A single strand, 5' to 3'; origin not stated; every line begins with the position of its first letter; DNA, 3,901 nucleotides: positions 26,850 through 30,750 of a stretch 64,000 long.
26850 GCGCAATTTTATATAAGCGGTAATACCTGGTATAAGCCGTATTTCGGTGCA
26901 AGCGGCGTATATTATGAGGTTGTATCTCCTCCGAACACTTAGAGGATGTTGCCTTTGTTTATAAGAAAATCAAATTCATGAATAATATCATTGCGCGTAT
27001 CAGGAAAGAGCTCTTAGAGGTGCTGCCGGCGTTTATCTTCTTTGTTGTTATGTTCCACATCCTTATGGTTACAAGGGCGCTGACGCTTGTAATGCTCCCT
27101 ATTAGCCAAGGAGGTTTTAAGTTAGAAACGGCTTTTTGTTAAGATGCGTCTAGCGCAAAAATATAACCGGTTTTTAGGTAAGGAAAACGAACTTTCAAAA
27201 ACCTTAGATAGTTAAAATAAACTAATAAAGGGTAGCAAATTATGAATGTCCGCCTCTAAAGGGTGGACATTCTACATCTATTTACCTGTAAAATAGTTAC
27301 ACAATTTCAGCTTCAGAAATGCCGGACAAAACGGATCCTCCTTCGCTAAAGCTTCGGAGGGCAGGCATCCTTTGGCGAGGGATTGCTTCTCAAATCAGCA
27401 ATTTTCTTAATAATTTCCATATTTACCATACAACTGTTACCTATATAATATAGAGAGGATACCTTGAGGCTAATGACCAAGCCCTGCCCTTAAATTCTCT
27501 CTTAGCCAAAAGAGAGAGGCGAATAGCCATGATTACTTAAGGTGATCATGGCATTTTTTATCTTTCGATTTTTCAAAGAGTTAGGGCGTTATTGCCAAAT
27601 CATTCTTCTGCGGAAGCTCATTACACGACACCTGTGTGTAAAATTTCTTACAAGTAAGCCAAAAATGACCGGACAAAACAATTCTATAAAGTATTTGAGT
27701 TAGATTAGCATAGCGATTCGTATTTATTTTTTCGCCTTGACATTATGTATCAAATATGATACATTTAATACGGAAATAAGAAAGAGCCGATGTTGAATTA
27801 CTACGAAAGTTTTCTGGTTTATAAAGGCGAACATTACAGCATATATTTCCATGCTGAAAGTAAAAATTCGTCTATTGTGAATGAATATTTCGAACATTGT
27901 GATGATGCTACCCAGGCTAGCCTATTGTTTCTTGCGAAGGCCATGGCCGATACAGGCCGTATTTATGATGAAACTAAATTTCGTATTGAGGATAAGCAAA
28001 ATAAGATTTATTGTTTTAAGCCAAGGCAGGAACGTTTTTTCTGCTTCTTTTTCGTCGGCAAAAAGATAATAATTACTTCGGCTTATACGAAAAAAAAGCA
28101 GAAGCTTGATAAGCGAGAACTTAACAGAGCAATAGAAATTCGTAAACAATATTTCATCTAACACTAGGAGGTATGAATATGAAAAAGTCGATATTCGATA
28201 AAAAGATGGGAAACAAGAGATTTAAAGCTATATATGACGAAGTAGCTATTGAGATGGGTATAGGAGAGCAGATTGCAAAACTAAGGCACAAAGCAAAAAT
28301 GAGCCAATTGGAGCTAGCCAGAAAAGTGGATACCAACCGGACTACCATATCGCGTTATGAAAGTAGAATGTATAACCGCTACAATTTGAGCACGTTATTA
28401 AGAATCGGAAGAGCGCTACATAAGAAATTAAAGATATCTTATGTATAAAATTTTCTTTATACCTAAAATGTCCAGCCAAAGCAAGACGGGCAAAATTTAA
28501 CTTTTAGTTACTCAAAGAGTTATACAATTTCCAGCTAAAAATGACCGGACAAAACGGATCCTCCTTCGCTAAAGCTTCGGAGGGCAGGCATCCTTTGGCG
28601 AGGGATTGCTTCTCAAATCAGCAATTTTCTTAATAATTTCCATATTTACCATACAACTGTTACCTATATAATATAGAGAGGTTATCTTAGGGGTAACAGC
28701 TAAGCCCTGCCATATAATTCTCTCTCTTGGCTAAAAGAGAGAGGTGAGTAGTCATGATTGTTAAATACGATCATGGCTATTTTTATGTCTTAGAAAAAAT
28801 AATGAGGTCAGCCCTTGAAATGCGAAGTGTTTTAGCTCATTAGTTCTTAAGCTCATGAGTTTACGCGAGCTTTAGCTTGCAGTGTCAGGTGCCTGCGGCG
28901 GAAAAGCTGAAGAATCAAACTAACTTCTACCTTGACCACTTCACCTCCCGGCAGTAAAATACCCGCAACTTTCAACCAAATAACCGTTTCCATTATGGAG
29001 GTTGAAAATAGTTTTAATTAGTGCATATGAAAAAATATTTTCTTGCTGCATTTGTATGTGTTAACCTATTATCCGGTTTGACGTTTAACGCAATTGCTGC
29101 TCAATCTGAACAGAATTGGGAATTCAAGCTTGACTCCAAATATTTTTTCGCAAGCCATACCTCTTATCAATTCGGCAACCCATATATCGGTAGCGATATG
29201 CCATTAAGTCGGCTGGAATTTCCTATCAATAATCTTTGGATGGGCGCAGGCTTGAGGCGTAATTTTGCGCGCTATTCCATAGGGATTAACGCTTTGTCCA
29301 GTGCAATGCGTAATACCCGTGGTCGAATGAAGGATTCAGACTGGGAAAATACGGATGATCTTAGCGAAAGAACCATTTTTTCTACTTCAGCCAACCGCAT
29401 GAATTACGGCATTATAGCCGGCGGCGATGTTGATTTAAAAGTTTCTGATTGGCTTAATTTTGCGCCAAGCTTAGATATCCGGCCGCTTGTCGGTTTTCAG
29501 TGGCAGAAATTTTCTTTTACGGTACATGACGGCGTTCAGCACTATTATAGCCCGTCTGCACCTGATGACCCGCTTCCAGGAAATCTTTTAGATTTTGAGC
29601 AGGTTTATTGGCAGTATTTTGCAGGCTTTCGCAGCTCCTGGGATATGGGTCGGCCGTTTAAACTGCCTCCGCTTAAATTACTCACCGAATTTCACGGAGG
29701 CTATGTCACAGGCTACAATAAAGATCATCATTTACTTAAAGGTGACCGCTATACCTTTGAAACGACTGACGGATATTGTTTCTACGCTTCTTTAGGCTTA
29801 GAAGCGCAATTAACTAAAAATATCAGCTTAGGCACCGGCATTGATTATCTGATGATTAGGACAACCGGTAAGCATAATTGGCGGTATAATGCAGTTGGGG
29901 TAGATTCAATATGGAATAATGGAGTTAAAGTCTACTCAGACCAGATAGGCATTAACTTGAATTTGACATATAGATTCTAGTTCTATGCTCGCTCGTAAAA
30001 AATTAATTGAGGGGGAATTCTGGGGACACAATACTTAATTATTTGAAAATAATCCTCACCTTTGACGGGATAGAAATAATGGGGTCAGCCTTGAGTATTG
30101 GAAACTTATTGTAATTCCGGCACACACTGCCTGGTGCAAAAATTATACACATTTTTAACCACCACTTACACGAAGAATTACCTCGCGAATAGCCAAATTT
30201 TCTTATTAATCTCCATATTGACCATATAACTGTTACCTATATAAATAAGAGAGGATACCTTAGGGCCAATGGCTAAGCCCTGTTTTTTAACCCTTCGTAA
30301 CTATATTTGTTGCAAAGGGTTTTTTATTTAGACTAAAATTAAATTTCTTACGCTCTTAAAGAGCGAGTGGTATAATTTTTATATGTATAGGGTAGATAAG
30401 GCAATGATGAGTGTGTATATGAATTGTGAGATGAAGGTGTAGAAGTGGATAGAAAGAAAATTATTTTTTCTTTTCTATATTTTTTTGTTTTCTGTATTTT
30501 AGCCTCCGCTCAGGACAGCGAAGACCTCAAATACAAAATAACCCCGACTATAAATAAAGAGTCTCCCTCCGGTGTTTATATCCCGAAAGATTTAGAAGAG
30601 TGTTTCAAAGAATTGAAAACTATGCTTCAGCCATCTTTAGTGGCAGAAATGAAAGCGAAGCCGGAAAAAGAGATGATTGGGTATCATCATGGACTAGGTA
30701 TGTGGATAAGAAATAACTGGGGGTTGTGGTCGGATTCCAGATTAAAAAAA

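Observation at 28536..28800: Second full copy of the structured element; the pair brackets the toxin-antitoxin module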

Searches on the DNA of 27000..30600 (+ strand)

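Call 28: search_rna_families(source=window, start=27000, end=30600, threshold=evalue, max_evalue=5)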
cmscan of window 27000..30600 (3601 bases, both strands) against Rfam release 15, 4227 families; matches with E-value up to 5: 2.
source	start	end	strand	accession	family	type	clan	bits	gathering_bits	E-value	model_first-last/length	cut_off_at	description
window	28674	28798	+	RF00426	SCARNA15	Gene; snRNA; snoRNA; scaRNA;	CL00019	20.2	65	1.6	1-128/128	no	Small Cajal body specific RNA 15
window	27809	28054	-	RF02111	IS009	Gene;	-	19.3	117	0.15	1-199/199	no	IS009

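Call 68: search_dna_similar(query=window:27266-27700:+, collection=plasmids, mode=distant, max_evalue=0.001, max_rows=10)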
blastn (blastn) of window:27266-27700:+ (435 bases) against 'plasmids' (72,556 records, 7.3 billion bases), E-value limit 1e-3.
No match.

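Call 69: search_dna_similar(query=window:27266-27700:+, collection=phages, mode=distant, max_evalue=0.001, max_rows=10)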
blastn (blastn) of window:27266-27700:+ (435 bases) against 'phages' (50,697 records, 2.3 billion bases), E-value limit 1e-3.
No match.

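Call 71: build_rna_model(alignment_id=A4)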
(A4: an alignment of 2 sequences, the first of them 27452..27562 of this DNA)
Model R1 built from alignment A4 (2 sequences, 113 columns); structure: RNAalifold consensus.
model positions 113; base pairs 30; branch points 2; effective number of sequences 0.92; information 0.59 bits per position. Calibrated on 0.2 Mb of random sequence (short: E-values are rough).
structure used (alignment columns):
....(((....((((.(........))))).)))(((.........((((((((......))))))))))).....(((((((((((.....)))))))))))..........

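Call 72: search_with_rna_model(model_id=R1, sources=[window, L007, L008, L011, L012, L013, L017, L018, L019, L020, L021, L022, L023, L024, L025, L026, L027, L030], max_evalue=5)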
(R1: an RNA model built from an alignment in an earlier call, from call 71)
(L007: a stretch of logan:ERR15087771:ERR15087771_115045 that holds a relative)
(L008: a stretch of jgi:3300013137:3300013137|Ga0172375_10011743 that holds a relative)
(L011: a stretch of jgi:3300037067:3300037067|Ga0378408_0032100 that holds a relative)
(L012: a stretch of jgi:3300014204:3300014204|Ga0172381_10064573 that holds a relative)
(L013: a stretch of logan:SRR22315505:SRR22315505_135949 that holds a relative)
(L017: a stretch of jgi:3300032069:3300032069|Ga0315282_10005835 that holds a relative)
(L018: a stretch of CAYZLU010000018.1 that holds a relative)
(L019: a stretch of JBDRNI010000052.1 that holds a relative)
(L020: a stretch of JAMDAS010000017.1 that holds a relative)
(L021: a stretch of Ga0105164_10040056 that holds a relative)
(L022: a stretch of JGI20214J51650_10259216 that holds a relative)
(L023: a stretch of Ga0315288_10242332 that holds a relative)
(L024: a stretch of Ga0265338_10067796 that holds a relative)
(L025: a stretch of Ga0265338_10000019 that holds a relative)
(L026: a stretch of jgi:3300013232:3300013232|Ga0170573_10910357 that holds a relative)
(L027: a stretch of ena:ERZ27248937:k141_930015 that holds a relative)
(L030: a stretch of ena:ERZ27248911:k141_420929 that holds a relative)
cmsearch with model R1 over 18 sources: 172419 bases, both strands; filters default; matches with E-value up to 5: 7.
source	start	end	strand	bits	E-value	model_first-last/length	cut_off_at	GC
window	28675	28787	+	134.5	1.7e-32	1-113/113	no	0.39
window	27452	27562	+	132.9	4.3e-32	1-113/113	no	0.42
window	30248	30381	+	45.5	2.1e-09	1-113/113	no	0.34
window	27516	27609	-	27.1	0.00012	1-113/113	no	0.36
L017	5205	5300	+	18.8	0.017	1-113/113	no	0.42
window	28719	28742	-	13.9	0.32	45-68/113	no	0.42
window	28751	28781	-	12.3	0.84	73-103/113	no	0.32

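Call 73: search_with_rna_model(model_id=R1, sources=[L017, window], max_evalue=0.05, show_alignments=5)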
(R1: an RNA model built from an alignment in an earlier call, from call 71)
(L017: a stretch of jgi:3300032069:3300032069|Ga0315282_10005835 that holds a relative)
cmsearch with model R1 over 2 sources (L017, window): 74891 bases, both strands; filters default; matches with E-value up to 0.05: 5.
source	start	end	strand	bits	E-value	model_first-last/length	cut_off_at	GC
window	28675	28787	+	134.5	7.3e-33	1-113/113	no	0.39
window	27452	27562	+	132.9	1.9e-32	1-113/113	no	0.42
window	30248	30381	+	45.5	9.2e-10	1-113/113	no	0.34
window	27516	27609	-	27.1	5.2e-05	1-113/113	no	0.36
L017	5205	5300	+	18.8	0.0073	1-113/113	no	0.42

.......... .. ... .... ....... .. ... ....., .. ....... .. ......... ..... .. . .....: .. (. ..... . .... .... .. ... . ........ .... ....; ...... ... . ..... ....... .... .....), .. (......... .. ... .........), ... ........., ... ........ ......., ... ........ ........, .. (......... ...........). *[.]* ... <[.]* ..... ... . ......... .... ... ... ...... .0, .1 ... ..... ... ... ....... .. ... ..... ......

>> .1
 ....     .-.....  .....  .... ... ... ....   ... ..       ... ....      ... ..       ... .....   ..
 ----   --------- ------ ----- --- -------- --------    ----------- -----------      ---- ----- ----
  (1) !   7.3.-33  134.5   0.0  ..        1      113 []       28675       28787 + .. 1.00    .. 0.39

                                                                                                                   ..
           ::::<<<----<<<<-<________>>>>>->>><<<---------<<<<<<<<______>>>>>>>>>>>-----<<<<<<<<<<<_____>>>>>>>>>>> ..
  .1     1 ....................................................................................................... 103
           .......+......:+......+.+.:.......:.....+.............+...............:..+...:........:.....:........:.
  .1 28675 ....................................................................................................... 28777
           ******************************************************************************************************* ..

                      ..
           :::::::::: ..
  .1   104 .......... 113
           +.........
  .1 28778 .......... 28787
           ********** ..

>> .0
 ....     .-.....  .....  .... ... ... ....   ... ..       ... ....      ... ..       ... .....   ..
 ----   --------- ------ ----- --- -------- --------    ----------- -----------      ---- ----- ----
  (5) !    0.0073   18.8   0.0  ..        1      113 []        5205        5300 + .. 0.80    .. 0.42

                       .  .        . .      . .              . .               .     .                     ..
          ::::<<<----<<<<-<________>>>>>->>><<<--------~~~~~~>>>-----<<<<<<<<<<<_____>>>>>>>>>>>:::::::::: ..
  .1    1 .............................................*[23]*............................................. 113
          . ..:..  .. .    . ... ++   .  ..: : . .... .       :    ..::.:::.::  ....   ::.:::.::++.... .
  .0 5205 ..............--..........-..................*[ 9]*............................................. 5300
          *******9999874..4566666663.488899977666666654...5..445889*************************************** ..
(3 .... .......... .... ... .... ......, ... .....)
